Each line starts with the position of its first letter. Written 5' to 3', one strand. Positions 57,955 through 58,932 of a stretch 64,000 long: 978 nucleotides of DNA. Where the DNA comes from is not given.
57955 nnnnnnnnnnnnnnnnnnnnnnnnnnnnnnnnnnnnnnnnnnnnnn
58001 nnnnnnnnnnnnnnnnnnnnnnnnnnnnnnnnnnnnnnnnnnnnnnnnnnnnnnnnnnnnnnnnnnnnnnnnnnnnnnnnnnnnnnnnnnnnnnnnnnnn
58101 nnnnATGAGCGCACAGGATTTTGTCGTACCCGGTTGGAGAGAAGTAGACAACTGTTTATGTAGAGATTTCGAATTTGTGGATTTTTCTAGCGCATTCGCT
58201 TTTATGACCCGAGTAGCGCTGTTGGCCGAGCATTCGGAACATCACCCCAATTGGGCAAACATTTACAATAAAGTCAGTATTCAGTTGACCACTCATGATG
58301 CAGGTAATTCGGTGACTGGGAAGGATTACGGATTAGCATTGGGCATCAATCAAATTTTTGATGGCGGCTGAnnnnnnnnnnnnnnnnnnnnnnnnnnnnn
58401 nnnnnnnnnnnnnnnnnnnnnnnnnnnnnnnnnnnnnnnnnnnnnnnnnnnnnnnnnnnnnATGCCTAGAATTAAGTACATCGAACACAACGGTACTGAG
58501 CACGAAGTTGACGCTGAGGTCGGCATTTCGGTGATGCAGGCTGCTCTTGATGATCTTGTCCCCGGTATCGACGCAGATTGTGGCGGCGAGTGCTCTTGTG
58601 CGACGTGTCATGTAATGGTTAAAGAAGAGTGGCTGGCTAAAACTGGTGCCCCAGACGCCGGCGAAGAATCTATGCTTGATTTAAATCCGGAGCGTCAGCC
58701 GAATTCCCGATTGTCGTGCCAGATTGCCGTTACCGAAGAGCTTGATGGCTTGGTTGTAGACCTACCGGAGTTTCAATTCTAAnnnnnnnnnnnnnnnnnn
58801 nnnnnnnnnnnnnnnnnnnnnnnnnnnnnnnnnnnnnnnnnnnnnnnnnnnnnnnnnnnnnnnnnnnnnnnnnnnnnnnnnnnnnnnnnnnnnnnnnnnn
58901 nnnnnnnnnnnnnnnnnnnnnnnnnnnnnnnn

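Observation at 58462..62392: Ferredoxin + CYP153 P450 apparently co-operonic with a periplasmic TTQ amine dehydrogenase (mauB-mauD-mauA homologues)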

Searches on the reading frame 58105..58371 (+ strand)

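Call 5: search_protein_families(library=pfam, proteins=[window:58105-58371:+])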
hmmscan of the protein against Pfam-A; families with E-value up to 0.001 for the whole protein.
window:58105-58371:+ (88 aa): 1 family
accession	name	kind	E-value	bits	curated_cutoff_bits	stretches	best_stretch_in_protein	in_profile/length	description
PF01329.24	Pterin_4a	-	1.3e-24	86.6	26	1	8-84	15-91/91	Pterin 4 alpha carbinolamine dehydratase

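Call 6: search_protein_families(library=ncbifam, proteins=[window:58105-58371:+])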
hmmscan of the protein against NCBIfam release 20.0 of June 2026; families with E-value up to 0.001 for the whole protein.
window:58105-58371:+ (88 aa): 5 families
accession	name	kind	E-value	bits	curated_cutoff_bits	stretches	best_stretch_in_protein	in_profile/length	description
NF002018.0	PRK00823.1-3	equivalog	3.4e-29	100.7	108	1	8-85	18-96/98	4a-hydroxytetrahydrobiopterin dehydratase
NF002020.0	PRK00823.1-5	equivalog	3e-25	88.5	146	1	8-84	27-104/111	4a-hydroxytetrahydrobiopterin dehydratase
NF002017.0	PRK00823.1-2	equivalog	9.8e-19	67.2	80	1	8-84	17-92/94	4a-hydroxytetrahydrobiopterin dehydratase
NF002019.0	PRK00823.1-4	equivalog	1.8e-12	47.4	137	1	8-86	34-113/116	4a-hydroxytetrahydrobiopterin dehydratase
NF002016.0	PRK00823.1-1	equivalog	2.2e-08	34.2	133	1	16-66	43-93/113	4a-hydroxytetrahydrobiopterin dehydratase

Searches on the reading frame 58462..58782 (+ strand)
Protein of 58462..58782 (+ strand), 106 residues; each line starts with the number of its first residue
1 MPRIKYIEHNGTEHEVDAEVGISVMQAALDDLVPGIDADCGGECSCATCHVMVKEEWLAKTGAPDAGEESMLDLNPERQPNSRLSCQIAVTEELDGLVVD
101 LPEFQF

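Call 5: search_protein_families(library=pfam, proteins=[window:58462-58782:+])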
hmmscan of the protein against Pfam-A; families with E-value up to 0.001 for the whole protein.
window:58462-58782:+ (106 aa): 1 family
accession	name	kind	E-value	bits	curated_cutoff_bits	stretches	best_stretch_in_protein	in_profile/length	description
PF00111.32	Fer2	-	2.5e-11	43.8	21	1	8-91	2-77/77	2Fe-2S iron-sulfur cluster binding domain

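Call 6: search_protein_families(library=ncbifam, proteins=[window:58462-58782:+])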
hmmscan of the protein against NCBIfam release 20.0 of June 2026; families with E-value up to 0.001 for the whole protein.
window:58462-58782:+ (106 aa): 3 families
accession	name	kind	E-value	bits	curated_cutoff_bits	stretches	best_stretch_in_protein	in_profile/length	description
TIGR02007.1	fdx_isc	equivalog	8.7e-15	54.8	132.1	1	15-105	17-103/110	ISC system 2Fe-2S type ferredoxin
TIGR01941.1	nqrF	equivalog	4.6e-07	29.1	295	1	10-95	37-117/405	NADH:ubiquinone reductase (Na(+)-transporting) subunit F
NF040756.1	corr_regen_AcsV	exception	0.00086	17.8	800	1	12-98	7-85/632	corrinoid activation/regeneration protein AcsV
